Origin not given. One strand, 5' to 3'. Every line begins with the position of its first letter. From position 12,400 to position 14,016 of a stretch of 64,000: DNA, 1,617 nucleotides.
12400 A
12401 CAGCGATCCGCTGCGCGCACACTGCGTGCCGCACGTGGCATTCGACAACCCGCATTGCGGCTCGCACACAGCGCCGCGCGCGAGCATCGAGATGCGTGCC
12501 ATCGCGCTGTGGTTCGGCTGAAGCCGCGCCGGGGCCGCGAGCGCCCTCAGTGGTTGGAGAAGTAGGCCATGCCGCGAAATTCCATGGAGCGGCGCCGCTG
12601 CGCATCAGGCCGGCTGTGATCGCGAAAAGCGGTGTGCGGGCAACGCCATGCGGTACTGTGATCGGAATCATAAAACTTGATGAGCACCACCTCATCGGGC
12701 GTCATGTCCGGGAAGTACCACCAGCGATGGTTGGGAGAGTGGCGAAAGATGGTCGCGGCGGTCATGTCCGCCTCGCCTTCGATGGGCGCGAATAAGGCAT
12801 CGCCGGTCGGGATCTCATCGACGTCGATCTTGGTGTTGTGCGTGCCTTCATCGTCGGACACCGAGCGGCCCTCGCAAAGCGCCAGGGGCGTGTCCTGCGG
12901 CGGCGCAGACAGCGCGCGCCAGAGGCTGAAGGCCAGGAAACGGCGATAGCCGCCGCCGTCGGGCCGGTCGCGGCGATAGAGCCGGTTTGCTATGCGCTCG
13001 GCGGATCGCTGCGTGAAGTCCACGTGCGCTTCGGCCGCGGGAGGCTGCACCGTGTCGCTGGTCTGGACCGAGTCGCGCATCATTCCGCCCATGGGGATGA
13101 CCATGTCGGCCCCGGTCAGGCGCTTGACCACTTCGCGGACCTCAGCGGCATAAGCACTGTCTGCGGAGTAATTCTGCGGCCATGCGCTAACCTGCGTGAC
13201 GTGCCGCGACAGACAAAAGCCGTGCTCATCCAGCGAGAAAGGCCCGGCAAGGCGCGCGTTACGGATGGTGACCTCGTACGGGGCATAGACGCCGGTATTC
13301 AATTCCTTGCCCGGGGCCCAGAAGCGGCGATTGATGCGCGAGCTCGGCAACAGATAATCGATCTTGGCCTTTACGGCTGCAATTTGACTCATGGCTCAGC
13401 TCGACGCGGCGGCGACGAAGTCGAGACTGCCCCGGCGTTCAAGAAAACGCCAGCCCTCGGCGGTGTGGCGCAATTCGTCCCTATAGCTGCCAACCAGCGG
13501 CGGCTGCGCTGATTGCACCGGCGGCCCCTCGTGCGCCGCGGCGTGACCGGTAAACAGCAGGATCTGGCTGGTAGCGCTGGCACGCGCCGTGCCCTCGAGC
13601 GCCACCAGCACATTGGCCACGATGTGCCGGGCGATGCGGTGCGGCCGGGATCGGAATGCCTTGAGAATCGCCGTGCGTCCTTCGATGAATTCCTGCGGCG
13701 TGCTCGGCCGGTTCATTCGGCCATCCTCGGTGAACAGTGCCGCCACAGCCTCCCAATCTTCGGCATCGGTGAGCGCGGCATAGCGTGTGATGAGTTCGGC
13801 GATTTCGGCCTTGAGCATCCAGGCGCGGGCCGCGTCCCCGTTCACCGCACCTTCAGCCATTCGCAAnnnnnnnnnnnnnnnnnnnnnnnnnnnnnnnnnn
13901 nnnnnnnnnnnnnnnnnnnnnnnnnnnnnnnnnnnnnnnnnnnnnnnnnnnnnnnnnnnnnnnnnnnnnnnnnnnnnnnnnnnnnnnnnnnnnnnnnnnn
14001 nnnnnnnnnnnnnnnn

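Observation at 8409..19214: MarR-linked accessory cluster: two CmcJ/NvfI-like oxygenases, four NTF2/SnoaL-like paralogues, a TonB receptor, an MFS transporter and two SDRs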

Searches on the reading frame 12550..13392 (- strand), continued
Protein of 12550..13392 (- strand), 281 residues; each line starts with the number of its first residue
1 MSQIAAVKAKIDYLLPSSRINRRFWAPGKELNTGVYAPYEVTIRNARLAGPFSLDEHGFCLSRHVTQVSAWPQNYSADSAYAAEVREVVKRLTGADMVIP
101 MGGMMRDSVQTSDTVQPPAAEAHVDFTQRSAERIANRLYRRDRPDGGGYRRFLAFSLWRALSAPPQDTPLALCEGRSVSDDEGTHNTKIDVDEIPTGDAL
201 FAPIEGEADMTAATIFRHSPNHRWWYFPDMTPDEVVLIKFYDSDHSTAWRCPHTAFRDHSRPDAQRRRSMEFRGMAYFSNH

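Call 81: search_protein_families(library=ncbifam, proteins=[L085:11692-13071:-, L085:13189-14091:+, L085:14091-14987:+, L085:14996-15754:-, L085:6925-7467:+], max_evalue=0.00001)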
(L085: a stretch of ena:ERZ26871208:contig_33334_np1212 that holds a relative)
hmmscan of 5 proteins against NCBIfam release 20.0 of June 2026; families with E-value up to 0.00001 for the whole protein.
L085:11692-13071:- (459 aa): 10 families
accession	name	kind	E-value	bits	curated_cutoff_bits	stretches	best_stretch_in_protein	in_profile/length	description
TIGR00893.1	2A0114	subfamily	3.6e-20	72.3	395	1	41-432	1-390/399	D-galactonate transporter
TIGR00895.1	2A0115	subfamily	1.9e-15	56.7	418.55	1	28-225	11-194/398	aromatic acid/H+ symport family MFS transporter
TIGR00880.1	2_A_01_02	superfamily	4.7e-13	49.5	131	1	84-208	12-135/141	multidrug resistance protein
TIGR00900.1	2A0121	subfamily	5.4e-11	42.5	319.6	1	83-410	47-362/364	H+ Antiporter protein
TIGR00881.1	2A0104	subfamily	5.5e-10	38.8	407.75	1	47-409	8-371/379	phosphoglycerate transporter protein PgtP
TIGR00879.1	SP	subfamily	9.1e-08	31.1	237.8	1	253-425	50-229/510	sugar porter family MFS transporter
NF006386.0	PRK08633.1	equivalog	2.3e-07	29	1221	1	35-436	10-406/1147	acyl-[ACP]--phospholipid O-acyltransferase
TIGR00711.1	efflux_EmrB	subfamily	3e-07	29.6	230.2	1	36-189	4-155/485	DHA2 family efflux MFS transporter permease subunit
NF008586.0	PRK11551.1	equivalog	6.3e-07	28.7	410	1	30-340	11-301/406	3-(3-hydroxy-phenyl)propionate transporter MhpT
NF053517.1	HbztTptrPcaK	equivalog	7.5e-07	28.5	770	1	36-222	21-192/437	4-hydroxybenzoate transporter PcaK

L085:13189-14091:+ (301 aa): 207 families (the best 25 are shown)
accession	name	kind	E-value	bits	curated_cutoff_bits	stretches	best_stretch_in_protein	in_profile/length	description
NF004843.0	PRK06194.1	equivalog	2.7e-66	223.9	308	1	1-265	1-271/295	hypothetical protein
NF004514.1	PRK05855.1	equivalog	9.8e-50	169.7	455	1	3-244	310-548/578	SDR family oxidoreductase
NF005559.1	PRK07231.1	subfamily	6.6e-45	153.5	215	1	4-197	2-195/249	glucose 1-dehydrogenase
NF004196.0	PRK05650.1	equivalog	3.8e-44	150.8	297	1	9-254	5-240/272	SDR family oxidoreductase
NF005878.0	PRK07825.1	subfamily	2.1e-43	148.6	287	1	2-193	5-192/278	short chain dehydrogenase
NF004529.0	PRK05876.1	equivalog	1.5e-40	139.4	338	1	1-260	1-258/275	short chain dehydrogenase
NF004198.0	PRK05653.1-3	equivalog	1.1e-39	136.4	296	1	2-195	3-196/248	3-oxoacyl-ACP reductase FabG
NF052558.1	MBtsdlDhBudC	equivalog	1.5e-38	132.8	270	1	6-197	3-191/250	meso-2,3-butanediol dehydrogenase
TIGR02415.1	23BDH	subfamily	4.3e-38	131.2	304.35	1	7-205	1-200/254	acetoin reductase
NF005881.0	PRK07832.1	equivalog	1.4e-37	129.4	296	1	2-259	5-258/287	SDR family oxidoreductase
NF004526.0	PRK05872.1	subfamily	4.8e-37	127.7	276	1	2-178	6-180/297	short-chain dehydrogenase/reductase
NF004791.0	PRK06138.1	equivalog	7.3e-37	127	312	1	3-202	2-200/252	SDR family oxidoreductase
NF005594.0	PRK07326.1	equivalog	2.9e-36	125.2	271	1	1-195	1-193/237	SDR family oxidoreductase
NF006394.0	PRK08643.1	equivalog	1.3e-35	123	381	1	7-194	4-192/257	(S)-acetoin forming diacetyl reductase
NF009931.0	PRK13394.1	subfamily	3.4e-35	121.8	340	1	1-236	2-238/262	3-hydroxybutyrate dehydrogenase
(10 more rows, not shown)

L085:14091-14987:+ (299 aa): 203 families (the best 25 are shown)
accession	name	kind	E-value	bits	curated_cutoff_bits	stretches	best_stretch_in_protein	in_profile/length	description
NF004843.0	PRK06194.1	equivalog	8.4e-65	219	308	1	1-263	1-270/295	hypothetical protein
NF004514.1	PRK05855.1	equivalog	5.6e-53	180.4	455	1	2-243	309-548/578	SDR family oxidoreductase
NF005881.0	PRK07832.1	equivalog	2.1e-48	165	296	1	2-251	5-251/287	SDR family oxidoreductase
NF004196.0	PRK05650.1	equivalog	8.6e-42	143.1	297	1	9-252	5-239/272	SDR family oxidoreductase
NF004529.0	PRK05876.1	equivalog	2.8e-41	141.9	338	1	1-266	1-265/275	short chain dehydrogenase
NF005878.0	PRK07825.1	subfamily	3.3e-41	141.5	287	1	2-193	5-193/278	short chain dehydrogenase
NF004526.0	PRK05872.1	subfamily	6.9e-40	137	276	1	2-181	6-184/297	short-chain dehydrogenase/reductase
NF005559.1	PRK07231.1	subfamily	1.7e-39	135.8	215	1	4-193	2-192/249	glucose 1-dehydrogenase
NF005594.0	PRK07326.1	equivalog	1e-37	130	271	1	2-190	2-189/237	SDR family oxidoreductase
NF006123.0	PRK08267.1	equivalog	7.7e-36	123.7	261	1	8-249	4-232/261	SDR family oxidoreductase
TIGR02415.1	23BDH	subfamily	8.8e-36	123.6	304.35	1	7-231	1-226/254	acetoin reductase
NF009093.0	PRK12429.1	subfamily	4.9e-35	121.1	258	1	4-189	3-189/259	3-hydroxybutyrate dehydrogenase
NF004198.0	PRK05653.1-3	equivalog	2.2e-34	119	296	1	3-191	4-193/248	3-oxoacyl-ACP reductase FabG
NF004824.0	PRK06180.1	subfamily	4.1e-34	118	298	1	7-187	5-183/279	oxidoreductase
NF004825.0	PRK06181.1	equivalog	1.4e-33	116.3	215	1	1-246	1-237/268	SDR family oxidoreductase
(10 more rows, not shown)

L085:14996-15754:- (252 aa): 9 families
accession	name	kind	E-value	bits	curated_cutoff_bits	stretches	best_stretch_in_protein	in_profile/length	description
TIGR01262.1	maiA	equivalog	4.1e-16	59.2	171.05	1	20-100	18-100/211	maleylacetoacetate isomerase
NF050814.1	FtsZBindFzlA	equivalog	3.6e-15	56.3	300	1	11-109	14-113/228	FtsZ-binding protein FzlA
NF011693.0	PRK15113.1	equivalog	4.2e-14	52.7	150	1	14-98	20-107/214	glutathione transferase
NF007831.0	PRK10542.1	equivalog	4.9e-14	52.4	198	1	7-82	5-82/201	glutathione transferase GstA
NF007682.0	PRK10357.1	equivalog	3.4e-12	46.3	181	1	17-101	16-98/202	glutathione S-transferase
NF008731.0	PRK11752.1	equivalog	7e-11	41.9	325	1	167-235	186-257/287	glutathione-dependent disulfide-bond oxidoreductase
NF010579.0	PRK13972.1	equivalog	3.9e-09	36.3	332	0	171-235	144-204/215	GSH-dependent disulfide bond oxidoreductase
NF049950.1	IsopEpoxGlthnTfaseIsoI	equivalog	4.6e-07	29.6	300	1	25-203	32-209/238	iIsoprene-epoxide--glutathione S-transferase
NF007016.1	PRK09481.1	equivalog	1.3e-06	28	314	0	17-96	26-102/209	stringent starvation protein SspA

L085:6925-7467:+ (181 aa): 1 family
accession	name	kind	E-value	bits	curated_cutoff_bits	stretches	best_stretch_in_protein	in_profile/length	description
NF033788.1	HTH_metalloreg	subfamily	1.3e-06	28.1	55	1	63-108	13-58/77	metalloregulator ArsR/SmtB family transcription factor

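Call 82: search_solved_structures(query=L085:13189-14091:+, max_evalue=1e-20)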
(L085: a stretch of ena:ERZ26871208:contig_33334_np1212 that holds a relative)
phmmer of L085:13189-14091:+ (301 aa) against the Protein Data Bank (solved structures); distinct sequences matched with E-value up to 1e-20: 106 (the best 60 are shown).
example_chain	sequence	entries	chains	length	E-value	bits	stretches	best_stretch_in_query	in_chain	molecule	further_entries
4ya6_A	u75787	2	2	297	6.1e-65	222.6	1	1-281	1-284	C alpha-dehydrogenase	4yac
4yae_A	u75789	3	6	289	4e-58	200.2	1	4-269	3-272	C alpha-dehydrogenase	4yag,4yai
4y98_A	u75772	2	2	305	2.1e-54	188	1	3-275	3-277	C alpha-dehydrogenase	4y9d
3ioy_A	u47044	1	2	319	2.1e-50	174.8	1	3-279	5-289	Short-chain dehydrogenase/reductase SDR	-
5ig2_A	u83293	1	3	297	1.6e-38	135.8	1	4-251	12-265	Short-chain dehydrogenase/reductase SDR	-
3tjr_A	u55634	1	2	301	6.5e-35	124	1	4-260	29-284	short chain dehydrogenase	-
2nwq_A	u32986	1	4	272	1.3e-30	109.9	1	7-193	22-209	Probable short-chain dehydrogenase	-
4weo_A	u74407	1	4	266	4e-30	108.3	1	4-190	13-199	Putative acetoin(Diacetyl) reductase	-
5itv_A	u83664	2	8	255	6.2e-29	104.4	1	2-195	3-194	Dihydroanticapsin 7-dehydrogenase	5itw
7tzp_A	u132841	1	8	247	1.8e-28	102.8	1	3-193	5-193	3-oxoacyl-ACP reductase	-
6t6n_A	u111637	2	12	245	2.6e-28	102.3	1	4-193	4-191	3-oxoacyl-[acyl-carrier protein] reductase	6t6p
3wye_A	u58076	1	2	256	5.4e-28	101.3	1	7-193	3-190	Diacetyl reductase [(S)-acetoin forming],L-2,3-butanediol dehydrogenase,Diacetyl reductase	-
6zzq_A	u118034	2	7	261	6.6e-28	101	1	4-208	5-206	3-hydroxybutyrate dehydrogenase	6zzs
1geg_A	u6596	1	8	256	7.8e-28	100.8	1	7-198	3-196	ACETOIN REDUCTASE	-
7e6o_C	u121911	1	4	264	3e-27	98.9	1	3-190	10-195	Short-chain dehydrogenase/reductase SDR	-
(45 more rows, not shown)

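Call 83: search_solved_structures(query=L085:14091-14987:+, max_evalue=1e-20)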
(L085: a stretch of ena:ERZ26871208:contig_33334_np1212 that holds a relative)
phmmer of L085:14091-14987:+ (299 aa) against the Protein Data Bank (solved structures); distinct sequences matched with E-value up to 1e-20: 60.
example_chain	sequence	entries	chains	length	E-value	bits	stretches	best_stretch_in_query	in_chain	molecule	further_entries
3ioy_A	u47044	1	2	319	2.4e-134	450.6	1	1-298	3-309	Short-chain dehydrogenase/reductase SDR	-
4ya6_A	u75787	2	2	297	3.5e-64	220.4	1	1-270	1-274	C alpha-dehydrogenase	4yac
4y98_A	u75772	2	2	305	2.6e-59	204.4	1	1-265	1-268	C alpha-dehydrogenase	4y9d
4yae_A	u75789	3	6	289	3.4e-55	190.9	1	3-265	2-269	C alpha-dehydrogenase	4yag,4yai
5ig2_A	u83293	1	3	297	1.4e-42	149.5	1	2-256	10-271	Short-chain dehydrogenase/reductase SDR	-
3tjr_A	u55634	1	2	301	5.3e-40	141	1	3-268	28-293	short chain dehydrogenase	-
7e6o_C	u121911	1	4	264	2.6e-31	112.5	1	5-234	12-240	Short-chain dehydrogenase/reductase SDR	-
3ak4_A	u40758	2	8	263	6.4e-28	101.4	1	3-207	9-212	NADH-dependent quinuclidinone reductase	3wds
4rf5_A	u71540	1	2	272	1.1e-26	97.4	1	5-193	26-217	NADPH dependent R-specific alcohol dehydrogenase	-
8kcn_A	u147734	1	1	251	1.7e-26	96.7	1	5-193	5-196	NADP-dependent (R)-specific alcohol dehydrogenase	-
7p36_A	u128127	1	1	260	1.9e-26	96.6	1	5-193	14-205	NADPH dependent R-specific alcohol dehydrogenase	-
7p7y_A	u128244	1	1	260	1.9e-26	96.5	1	5-193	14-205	NADPH dependent R-specific alcohol dehydrogenase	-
4rf2_A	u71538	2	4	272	2e-26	96.5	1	5-193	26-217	NADPH dependent R-specific alcohol dehydrogenase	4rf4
4rf3_A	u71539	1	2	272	2.7e-26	96.1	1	5-193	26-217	NADPH dependent R-specific alcohol dehydrogenase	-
1nff_A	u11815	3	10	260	5.3e-26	95.1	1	5-214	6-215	Putative oxidoreductase Rv2002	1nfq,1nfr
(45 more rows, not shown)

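Call 84: search_solved_structures(query=L085:14996-15754:-, max_evalue=0.00001)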
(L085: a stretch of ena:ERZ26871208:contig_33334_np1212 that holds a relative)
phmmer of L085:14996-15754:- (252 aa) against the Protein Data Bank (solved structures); distinct sequences matched with E-value up to 0.00001: 145 (the best 60 are shown).
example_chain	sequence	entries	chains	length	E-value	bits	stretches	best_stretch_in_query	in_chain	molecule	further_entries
4xt0_A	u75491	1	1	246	1.3e-54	188.5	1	2-232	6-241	Protein LigF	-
3uap_A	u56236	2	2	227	7.9e-15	58.1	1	3-104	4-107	Glutathione S-transferase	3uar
4gf0_A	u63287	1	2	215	1.2e-14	57.5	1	13-123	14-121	Glutathione S-transferase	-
4chs_A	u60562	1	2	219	1.7e-14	57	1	15-104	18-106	GLUTATHIONE S-TRANSFERASE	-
5g5a_A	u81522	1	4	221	2e-14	56.8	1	14-106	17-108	GLUTATHIONE S-TRANSFERASE U25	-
5ech_B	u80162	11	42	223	4.5e-14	55.7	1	13-104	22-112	Glutathione S-transferase U20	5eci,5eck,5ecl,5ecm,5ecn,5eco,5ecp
5o84_A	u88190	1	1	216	5.3e-14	55.4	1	14-103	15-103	Glutathione S-transferase U23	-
6ep6_A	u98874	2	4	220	5.7e-14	55.3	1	14-103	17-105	Glutathione S-transferase U23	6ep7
5f06_A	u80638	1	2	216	6.9e-14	55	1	2-98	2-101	Glutathione S-transferase family protein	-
5agy_A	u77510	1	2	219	9.8e-14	54.5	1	15-105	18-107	GLUTATHIONE S-TRANSFERASE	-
2vo4_A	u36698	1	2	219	9.9e-14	54.5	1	15-105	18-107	2,4-D INDUCIBLE GLUTATHIONE S-TRANSFERASE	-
4top_A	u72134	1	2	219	9.9e-14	54.5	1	15-105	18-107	2,4-D inducible glutathione S-transferase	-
3ubk_A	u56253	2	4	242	2.5e-13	53.2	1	6-100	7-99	Glutathione transferase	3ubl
4n0v_A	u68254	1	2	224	4.5e-13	52.4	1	2-118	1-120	Glutathione S-transferase, N-terminal domain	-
1aw9_A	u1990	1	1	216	7.8e-13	51.6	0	9-98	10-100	GLUTATHIONE S-TRANSFERASE III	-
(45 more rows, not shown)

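Call 85: search_solved_structures(query=L085:14996-15754:-, max_evalue=1e-30, show_alignments=1)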
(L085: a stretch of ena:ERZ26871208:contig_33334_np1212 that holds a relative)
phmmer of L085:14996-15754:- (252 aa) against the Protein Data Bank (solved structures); distinct sequences matched with E-value up to 1e-30: 1.
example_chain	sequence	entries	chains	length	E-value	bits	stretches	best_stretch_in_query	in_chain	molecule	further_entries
4xt0_A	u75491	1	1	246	1.3e-54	188.5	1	2-232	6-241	Protein LigF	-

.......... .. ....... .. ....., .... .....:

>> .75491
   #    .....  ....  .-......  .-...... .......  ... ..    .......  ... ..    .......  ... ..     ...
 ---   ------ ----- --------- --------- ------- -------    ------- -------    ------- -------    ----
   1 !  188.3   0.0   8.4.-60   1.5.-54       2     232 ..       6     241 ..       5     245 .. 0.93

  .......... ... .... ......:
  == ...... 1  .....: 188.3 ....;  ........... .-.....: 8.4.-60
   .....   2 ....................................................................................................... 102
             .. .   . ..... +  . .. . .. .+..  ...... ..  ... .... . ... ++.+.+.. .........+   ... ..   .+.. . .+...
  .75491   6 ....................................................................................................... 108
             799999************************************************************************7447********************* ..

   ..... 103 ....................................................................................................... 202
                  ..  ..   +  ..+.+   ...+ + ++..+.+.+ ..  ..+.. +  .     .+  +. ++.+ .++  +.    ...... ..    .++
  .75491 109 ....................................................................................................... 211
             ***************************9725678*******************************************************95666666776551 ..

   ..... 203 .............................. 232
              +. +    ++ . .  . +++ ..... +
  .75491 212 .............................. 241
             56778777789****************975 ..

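Call 99: predict_structure(alignment_id=A2)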
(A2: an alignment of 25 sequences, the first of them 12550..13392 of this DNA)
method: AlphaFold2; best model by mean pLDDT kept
length: 281 residues; sequences in the alignment: 25
mean_pLDDT: 77.8   pTM: 0.78
mean pLDDT of the five models: 77.8, 60.4, 47.0, 44.2, 35.8
residues with pLDDT >= 90: 44; 70-90: 169; 50-70: 49; < 50: 19
segments of 3 or more residues with pLDDT < 50: 20-22, 24-32, 209-214
pLDDT, mean of each block of 10 residues (from residue 1): 78 65 45 69 89 86 92 89 92 86 83 72 66 87 86 89 86 80 63 65 53 60 88 90 76 71 86 87 67
secondary structure, 60 per line:
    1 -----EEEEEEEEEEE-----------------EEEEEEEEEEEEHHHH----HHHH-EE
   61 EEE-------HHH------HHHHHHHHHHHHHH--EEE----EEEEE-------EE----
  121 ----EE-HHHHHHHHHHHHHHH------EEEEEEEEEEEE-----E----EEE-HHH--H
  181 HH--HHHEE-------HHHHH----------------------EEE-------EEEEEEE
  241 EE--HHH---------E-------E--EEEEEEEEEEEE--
elements in order: E6-16 E34-45 H46-49 H54-57 E59-63 H80-93 E96-98 E103-107 H128-142 E149-160 E171-173 H197-201 E224-226 E234-242 E268-279

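Call 101: fold_search(model_id=the predicted structure, library=pdb)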
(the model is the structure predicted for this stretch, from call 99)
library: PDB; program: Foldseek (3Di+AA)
matches with E <= 10: 953; with E <= 0.001: 10
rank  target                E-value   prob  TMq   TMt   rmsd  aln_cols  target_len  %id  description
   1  7de2_B                4.8e-18  1.00  0.70  0.73   5.1       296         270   24  iron and alpha-ketoglutarate-dependent endoperoxidase NvfI (released 2021-07-14)
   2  7emz_A                7.1e-18  1.00  0.73  0.73   5.1       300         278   23  iron and alpha-ketoglutarate-dependent endoperoxidase NvfI W199F variant (released 2021-07-14)
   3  7enb_B                1.3e-17  1.00  0.69  0.72   5.1       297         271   24  iron and alpha-ketoglutarate-dependent endoperoxidase NvfI with different conformation (released 2021-07-14)
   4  7de2_A                2.4e-17  1.00  0.70  0.71   5.3       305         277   24  iron and alpha-ketoglutarate-dependent endoperoxidase NvfI (released 2021-07-14)
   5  7eus_B                1.1e-16  1.00  0.72  0.70   5.0       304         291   26  Crystal structures of 2-oxoglutarate dependent dioxygenase (CTB9) from Cercospora sp. JNU001 (released 2022-05-25)
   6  7emz_B                1.2e-16  1.00  0.68  0.72   5.3       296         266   24  iron and alpha-ketoglutarate-dependent endoperoxidase NvfI W199F variant (released 2021-07-14)
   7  7euu_A                2.2e-16  1.00  0.71  0.69   5.2       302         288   27  Crystal structures of 2-oxoglutarate dependent dioxygenase (CTB9) in complex with N-oxalylglycine and pre-cercosporin (released 2022-05-25)
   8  7eut_A                2.3e-16  1.00  0.70  0.69   5.2       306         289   26  Crystal structures of 2-oxoglutarate dependent dioxygenase (CTB9) in complex with N-oxalylglycine (released 2022-05-25)
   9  7eus_A                7.3e-16  1.00  0.68  0.67   5.5       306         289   25  Crystal structures of 2-oxoglutarate dependent dioxygenase (CTB9) from Cercospora sp. JNU001 (released 2022-05-25)
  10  7eut_B                2.6e-15  1.00  0.71  0.70   5.2       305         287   26  Crystal structures of 2-oxoglutarate dependent dioxygenase (CTB9) in complex with N-oxalylglycine (released 2022-05-25)
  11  2rds                  1.1e-03  0.99  0.36  0.38   8.7       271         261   12  Crystal Structure of PtlH with Fe/oxalylglycine and ent-1-deoxypentalenic acid bound (released 2007-10-16)
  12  5zm2_C                1.4e-03  0.99  0.30  0.31  10.0       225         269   10  Fe(II)/(alpha)ketoglutarate-dependent dioxygenase AndA (released 2018-07-18)
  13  7wpy_C                2.3e-03  0.97  0.30  0.31  10.2       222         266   11  AndA_M119A_N121V variant (released 2023-02-01)
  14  2rdq                  2.4e-03  0.98  0.35  0.37   9.4       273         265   12  Crystal Structure of PtlH with Fe/alpha ketoglutarate bound (released 2007-10-16)
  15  2rdr                  3.4e-03  0.99  0.38  0.40   8.6       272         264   12  Crystal Structure of PtlH with Fe/oxalylglycine bound (released 2007-10-16)
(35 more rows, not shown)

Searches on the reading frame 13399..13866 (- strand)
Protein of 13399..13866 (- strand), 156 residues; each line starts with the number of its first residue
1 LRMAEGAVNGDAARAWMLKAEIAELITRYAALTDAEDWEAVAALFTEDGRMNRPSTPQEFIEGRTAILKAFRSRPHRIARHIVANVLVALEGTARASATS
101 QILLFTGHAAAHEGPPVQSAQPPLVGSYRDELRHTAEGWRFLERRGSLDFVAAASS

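Call 7: search_protein_families(library=pfam, proteins=[window:13399-13866:-], max_evalue=0.01)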
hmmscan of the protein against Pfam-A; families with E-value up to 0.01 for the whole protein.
window:13399-13866:- (156 aa): 6 families
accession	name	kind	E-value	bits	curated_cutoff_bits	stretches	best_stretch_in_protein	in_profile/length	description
PF13577.12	SnoaL_4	-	2.2e-21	76.6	24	1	19-145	6-126/126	SnoaL-like domain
PF12680.13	SnoaL_2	-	2.9e-07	31.4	27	1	27-97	2-76/102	SnoaL-like domain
PF14534.12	DUF4440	-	0.00016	22.5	25.2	1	22-82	1-61/107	Domain of unknown function (DUF4440)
PF02136.26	NTF2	-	0.00027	21.8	21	1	24-115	4-88/116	Nuclear transport factor 2 (NTF2) domain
PF00866.24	Ring_hydroxyl_B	-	0.00086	19.8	27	0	74-149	70-138/144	Ring hydroxylating beta subunit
PF13474.12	SnoaL_3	-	0.0089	16.8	22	0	22-74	1-52/121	SnoaL-like domain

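Call 8: search_protein_families(library=ncbifam, proteins=[window:13399-13866:-], max_evalue=0.01)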
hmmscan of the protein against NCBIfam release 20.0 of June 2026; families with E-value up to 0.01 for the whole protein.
window:13399-13866:- (156 aa): 5 families
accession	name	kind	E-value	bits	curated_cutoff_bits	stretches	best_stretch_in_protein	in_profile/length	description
TIGR02246.1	TIGR02246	subfamily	4.2e-06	26.8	33.95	1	20-113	4-100/128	SgcJ/EcaC family oxidoreductase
NF041685.1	ant_diox_AndAd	equivalog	6e-06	26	230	0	17-50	3-36/155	anthranilate 1,2-dioxygenase small subunit AndAd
NF007479.0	PRK10069.1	subfamily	2e-05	24.7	145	0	75-148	105-171/185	3-phenylpropionate/cinnamic acid dioxygenase subunit beta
TIGR02960.1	SigX5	hypoth_equivalog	0.00014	21.2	264.75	1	11-79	196-262/322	RNA polymerase sigma-70 factor, TIGR02960 family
NF006089.0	PRK08241.1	subfamily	0.00024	20.3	240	1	17-77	214-273/343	RNA polymerase subunit sigma-70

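Call 91: search_solved_structures(query=window:13399-13860:-, max_evalue=0.001)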
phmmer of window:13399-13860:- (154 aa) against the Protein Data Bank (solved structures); distinct sequences matched with E-value up to 0.001: 1.
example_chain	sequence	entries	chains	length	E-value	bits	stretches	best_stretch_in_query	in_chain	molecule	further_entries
2rfr_A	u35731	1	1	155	3.3e-05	27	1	11-151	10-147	Uncharacterized protein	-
